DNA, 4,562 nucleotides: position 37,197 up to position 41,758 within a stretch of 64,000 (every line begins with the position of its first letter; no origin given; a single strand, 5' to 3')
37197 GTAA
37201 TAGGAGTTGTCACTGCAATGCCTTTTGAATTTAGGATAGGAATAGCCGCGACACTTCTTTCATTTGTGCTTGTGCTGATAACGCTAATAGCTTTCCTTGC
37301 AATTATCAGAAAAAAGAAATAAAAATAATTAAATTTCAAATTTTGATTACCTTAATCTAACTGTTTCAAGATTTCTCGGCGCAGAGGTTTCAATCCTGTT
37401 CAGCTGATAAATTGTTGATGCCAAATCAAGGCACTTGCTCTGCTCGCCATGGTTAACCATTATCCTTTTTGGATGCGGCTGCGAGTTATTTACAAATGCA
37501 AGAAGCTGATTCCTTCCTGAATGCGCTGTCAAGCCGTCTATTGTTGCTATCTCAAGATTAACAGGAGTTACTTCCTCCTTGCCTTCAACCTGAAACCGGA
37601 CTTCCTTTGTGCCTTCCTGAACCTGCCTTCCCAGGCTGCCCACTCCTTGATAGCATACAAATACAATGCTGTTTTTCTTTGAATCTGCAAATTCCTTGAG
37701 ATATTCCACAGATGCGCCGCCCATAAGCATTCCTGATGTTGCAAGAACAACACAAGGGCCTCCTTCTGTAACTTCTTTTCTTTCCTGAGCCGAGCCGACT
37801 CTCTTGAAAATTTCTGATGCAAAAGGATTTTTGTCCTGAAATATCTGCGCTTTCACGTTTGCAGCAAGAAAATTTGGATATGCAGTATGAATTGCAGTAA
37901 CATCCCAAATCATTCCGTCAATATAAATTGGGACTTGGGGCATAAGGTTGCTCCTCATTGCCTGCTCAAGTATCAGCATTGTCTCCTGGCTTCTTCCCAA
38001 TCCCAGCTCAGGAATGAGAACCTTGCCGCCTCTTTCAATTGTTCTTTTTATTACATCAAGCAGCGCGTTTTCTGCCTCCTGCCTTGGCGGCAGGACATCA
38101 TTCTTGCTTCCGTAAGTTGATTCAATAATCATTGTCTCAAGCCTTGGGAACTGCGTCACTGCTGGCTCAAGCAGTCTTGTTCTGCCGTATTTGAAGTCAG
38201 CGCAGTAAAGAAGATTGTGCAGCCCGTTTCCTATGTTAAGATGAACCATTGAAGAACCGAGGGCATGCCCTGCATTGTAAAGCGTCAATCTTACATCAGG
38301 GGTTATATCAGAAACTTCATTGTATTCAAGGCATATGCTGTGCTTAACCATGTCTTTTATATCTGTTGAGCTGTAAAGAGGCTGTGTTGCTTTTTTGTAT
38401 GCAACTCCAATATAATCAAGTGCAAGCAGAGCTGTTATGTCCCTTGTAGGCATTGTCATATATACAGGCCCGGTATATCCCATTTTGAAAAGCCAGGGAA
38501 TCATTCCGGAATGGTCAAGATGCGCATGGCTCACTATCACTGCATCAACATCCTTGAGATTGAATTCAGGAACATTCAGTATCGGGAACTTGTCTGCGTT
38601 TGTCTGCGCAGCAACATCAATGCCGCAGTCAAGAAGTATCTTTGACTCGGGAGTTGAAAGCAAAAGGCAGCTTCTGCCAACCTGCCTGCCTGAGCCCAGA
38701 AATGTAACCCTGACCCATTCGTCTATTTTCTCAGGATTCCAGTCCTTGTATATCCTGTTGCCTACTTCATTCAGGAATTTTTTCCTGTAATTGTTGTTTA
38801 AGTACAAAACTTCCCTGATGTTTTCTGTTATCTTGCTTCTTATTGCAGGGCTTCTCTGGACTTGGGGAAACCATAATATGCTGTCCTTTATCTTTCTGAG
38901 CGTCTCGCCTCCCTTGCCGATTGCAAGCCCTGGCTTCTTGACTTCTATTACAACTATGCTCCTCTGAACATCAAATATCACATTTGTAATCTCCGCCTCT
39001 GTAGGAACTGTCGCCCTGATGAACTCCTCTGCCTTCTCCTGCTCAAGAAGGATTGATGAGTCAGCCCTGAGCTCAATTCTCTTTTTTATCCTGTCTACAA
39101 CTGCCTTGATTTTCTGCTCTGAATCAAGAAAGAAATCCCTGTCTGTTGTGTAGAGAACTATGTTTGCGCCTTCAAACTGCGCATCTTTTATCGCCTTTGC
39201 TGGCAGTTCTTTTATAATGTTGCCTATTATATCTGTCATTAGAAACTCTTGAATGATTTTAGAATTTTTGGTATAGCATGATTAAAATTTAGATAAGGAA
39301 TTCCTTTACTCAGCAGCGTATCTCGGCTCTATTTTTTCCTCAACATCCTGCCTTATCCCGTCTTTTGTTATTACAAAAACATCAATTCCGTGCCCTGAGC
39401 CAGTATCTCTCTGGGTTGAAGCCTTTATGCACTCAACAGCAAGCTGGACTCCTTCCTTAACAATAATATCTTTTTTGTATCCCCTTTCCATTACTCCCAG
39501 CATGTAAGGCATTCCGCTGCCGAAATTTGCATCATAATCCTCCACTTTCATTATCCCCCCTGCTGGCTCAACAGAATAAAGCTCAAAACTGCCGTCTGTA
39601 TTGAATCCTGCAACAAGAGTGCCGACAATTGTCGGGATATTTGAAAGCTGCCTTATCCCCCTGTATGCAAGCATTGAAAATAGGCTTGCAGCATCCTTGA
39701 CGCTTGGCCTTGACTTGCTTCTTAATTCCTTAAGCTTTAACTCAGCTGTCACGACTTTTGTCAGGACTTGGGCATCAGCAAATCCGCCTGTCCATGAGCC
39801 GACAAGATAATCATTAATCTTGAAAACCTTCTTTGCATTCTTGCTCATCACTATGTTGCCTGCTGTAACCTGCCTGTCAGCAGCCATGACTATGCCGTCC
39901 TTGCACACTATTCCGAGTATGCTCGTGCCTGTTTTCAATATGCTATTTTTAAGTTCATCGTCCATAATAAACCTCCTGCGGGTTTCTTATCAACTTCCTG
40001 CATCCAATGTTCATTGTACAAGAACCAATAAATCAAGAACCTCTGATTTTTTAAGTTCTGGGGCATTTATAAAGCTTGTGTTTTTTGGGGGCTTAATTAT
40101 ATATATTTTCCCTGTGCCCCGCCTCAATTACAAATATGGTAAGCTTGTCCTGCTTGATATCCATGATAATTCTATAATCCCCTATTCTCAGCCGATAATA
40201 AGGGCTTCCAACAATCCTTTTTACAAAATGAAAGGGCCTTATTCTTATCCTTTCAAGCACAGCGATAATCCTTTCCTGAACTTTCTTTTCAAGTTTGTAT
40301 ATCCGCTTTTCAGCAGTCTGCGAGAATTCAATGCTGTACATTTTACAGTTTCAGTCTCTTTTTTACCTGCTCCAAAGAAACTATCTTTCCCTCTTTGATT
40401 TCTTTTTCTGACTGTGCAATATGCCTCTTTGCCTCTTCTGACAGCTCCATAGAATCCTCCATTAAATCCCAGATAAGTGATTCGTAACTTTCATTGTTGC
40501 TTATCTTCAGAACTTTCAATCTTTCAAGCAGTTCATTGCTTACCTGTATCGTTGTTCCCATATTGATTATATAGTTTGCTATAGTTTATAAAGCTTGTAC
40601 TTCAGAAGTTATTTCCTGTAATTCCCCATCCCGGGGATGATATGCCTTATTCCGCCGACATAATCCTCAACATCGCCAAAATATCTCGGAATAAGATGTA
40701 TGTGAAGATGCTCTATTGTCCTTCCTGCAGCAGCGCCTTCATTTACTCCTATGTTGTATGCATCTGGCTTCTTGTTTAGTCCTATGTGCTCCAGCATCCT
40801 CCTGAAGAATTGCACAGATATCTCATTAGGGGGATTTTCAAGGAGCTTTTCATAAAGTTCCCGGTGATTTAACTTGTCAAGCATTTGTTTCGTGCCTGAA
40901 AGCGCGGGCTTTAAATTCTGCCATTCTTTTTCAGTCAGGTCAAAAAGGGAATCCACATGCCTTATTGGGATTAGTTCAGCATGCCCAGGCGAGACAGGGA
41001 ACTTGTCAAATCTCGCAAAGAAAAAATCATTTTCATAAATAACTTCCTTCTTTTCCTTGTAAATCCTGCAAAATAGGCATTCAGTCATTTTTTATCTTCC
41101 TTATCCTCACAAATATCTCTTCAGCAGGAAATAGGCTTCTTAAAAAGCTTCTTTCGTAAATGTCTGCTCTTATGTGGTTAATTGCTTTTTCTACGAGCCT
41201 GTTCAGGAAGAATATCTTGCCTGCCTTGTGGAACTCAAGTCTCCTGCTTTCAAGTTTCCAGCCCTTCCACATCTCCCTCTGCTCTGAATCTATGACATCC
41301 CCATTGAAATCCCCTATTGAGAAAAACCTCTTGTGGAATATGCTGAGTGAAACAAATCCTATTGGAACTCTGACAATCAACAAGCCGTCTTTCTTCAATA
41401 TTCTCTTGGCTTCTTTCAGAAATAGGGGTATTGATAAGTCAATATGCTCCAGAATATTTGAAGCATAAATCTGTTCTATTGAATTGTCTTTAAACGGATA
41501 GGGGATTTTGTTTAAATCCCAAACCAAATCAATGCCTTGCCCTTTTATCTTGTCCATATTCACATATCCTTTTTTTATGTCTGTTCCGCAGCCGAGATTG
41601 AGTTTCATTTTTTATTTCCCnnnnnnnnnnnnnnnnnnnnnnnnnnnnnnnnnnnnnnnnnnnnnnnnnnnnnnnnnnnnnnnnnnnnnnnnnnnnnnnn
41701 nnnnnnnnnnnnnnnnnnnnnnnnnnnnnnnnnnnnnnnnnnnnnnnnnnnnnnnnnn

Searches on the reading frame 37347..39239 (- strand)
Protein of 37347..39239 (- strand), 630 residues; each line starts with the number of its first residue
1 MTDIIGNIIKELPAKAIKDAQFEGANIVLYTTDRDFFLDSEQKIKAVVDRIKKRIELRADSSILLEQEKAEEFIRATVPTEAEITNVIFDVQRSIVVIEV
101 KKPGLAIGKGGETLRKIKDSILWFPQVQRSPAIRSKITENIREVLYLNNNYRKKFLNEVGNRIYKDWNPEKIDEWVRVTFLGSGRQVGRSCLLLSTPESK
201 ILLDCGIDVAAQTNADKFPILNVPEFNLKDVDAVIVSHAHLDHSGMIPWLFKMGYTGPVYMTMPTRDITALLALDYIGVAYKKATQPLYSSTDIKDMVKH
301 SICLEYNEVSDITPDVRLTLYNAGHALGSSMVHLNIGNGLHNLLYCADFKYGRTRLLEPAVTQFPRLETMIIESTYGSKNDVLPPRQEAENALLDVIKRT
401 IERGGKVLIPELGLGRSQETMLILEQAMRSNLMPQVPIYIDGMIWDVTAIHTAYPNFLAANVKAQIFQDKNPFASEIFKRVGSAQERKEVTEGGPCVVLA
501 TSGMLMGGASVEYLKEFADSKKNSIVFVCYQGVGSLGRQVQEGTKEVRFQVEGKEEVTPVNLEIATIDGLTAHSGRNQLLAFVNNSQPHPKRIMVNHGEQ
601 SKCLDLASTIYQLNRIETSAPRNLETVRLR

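Call 50: search_protein_families(library=pfam, proteins=[window:37347-39239:-], max_evalue=0.001)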
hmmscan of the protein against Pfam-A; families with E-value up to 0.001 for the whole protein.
window:37347-39239:- (630 aa): 7 families
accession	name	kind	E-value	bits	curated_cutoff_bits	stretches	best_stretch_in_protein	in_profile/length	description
PF10996.14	Beta-Casp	-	5.9e-28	98.2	27.7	1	418-539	2-119/120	Beta-Casp domain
PF16661.11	Lactamase_B_6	-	4.4e-15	56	27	1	193-360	1-173/193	Metallo-beta-lactamase superfamily domain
PF17214.9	KH_TffA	-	1.1e-14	54.5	22.6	1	4-64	7-68/68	Transcription termination factor FttA, KH domain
PF07521.17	RMMBL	-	6e-13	49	21.6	1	559-620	3-62/63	Zn-dependent metallo-hydrolase RNA specificity domain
PF00753.33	Lactamase_B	-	1.6e-11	45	22.7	1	187-256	4-69/196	Metallo-beta-lactamase superfamily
PF12706.13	Lactamase_B_2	-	8e-09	35.8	27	1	200-353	2-147/200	Beta-lactamase superfamily domain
PF07650.23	KH_2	-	2.3e-06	27.8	22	1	72-119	4-52/78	KH domain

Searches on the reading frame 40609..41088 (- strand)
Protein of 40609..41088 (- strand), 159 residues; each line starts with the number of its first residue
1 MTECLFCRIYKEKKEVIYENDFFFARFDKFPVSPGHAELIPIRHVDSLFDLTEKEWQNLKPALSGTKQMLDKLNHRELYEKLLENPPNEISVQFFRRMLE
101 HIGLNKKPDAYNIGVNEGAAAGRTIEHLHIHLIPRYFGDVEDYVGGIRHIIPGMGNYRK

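Call 50: search_protein_families(library=pfam, proteins=[window:40609-41088:-], max_evalue=0.001)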
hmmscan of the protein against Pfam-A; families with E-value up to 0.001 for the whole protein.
window:40609-41088:- (159 aa): 2 families
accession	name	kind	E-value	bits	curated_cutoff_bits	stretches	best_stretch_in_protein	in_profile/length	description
PF01230.28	HIT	-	1.7e-18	67.5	21.5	1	13-137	5-97/98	HIT domain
PF11969.13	DcpS_C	-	5.7e-11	43.3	24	1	3-76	1-76/114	Scavenger mRNA decapping enzyme C-term binding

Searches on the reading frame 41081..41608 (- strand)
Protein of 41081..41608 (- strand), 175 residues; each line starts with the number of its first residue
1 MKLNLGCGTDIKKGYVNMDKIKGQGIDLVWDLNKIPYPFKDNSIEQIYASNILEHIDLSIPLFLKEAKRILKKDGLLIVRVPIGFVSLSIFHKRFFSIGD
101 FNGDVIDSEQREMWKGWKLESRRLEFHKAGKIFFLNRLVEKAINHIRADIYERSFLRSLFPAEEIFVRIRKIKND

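Call 50: search_protein_families(library=pfam, proteins=[window:41081-41608:-], max_evalue=0.001)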
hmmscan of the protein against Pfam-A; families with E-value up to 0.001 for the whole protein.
window:41081-41608:- (175 aa): 2 families
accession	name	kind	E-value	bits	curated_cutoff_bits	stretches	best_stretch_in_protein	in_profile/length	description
PF08241.18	Methyltransf_11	-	2.1e-07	31.9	21.2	1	8-79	23-95/95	Methyltransferase domain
PF13489.12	Methyltransf_23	-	0.00058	20.1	27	1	40-124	78-139/164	Methyltransferase domain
